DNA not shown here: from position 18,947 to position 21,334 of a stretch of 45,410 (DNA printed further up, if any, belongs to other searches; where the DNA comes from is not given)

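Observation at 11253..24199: Two tandem cassettes of TonB-dependent receptor + T9SS-sorted beta-helix-like partner: candidate undescribed outer-membrane capture/uptake system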

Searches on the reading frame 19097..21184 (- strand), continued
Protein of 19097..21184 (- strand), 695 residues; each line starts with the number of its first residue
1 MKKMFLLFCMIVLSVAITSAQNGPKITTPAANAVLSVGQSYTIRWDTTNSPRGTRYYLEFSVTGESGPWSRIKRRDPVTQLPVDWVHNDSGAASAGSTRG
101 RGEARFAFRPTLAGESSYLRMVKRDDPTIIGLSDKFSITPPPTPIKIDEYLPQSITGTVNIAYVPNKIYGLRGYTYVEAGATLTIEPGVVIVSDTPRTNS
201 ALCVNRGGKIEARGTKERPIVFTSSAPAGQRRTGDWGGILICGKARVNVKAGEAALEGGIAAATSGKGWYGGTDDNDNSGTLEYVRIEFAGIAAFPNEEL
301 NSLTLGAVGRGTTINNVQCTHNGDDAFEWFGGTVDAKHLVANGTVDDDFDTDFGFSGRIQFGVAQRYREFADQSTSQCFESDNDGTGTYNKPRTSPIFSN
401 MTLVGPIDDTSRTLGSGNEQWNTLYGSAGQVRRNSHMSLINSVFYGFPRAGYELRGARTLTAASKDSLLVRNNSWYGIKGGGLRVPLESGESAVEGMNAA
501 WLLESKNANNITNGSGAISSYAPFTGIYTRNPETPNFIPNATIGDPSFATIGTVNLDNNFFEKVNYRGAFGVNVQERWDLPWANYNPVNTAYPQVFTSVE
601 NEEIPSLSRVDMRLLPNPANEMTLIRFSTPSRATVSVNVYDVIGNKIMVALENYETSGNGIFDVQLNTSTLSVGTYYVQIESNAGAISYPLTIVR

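Call 94: search_protein_families(library=pfam, alignment_id=A5, max_evalue=0.001)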
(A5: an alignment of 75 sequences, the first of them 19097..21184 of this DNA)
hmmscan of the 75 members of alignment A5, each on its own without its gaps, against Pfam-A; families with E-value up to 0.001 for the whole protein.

A. member 1, window:19097-21184:- (695 aa): 1 family
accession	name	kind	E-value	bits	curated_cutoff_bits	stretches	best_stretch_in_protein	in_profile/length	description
PF18962.6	Por_Secre_tail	-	9e-10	39.2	27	1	616-686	3-68/75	Secretion system C-terminal sorting domain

B. families by the number of members that match (of 75 scanned): 23 families
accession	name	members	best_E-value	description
PF18962.6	Por_Secre_tail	27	9.6e-15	Secretion system C-terminal sorting domain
PF02368.24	Big_2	12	1.1e-19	Bacterial Ig-like domain (group 2)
PF18911.6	PKD_4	5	3.4e-31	PKD domain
PF00801.26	PKD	5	6.7e-26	PKD domain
PF13860.13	FlgD_ig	4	3.1e-05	FlgD Ig-like domain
PF00805.28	Pentapeptide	2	9.9e-07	Pentapeptide repeats (8 copies)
PF22359.2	Big-like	2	3.5e-06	Bacterial Ig-like domain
PF22073.2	Cep192_D4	1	2.6e-23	Cep192 domain 4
PF15780.11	ASH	1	1.2e-21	Abnormal spindle-like microcephaly-assoc'd, ASPM-SPD-2-Hydin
PF22544.2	HYDIN_VesB_CFA65-like_Ig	1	4.3e-14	HYDIN/CFA65/VesB-like, Ig-like domain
PF24798.1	Ig-CFAP74_4th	1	1.5e-09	CFAP74 forth Ig-like domain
PF24507.1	Ig_CFAP65_4th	1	1.4e-08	CFAP65, fourth Ig-like domain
PF22067.2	Cep192_D3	1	1.4e-07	Cep192 domain 3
PF10342.15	Kre9_KNH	1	1.9e-07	Kre9/KNH-like N-terminal Ig-like domain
PF13620.12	CarboxypepD_reg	1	4.2e-06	Carboxypeptidase regulatory-like domain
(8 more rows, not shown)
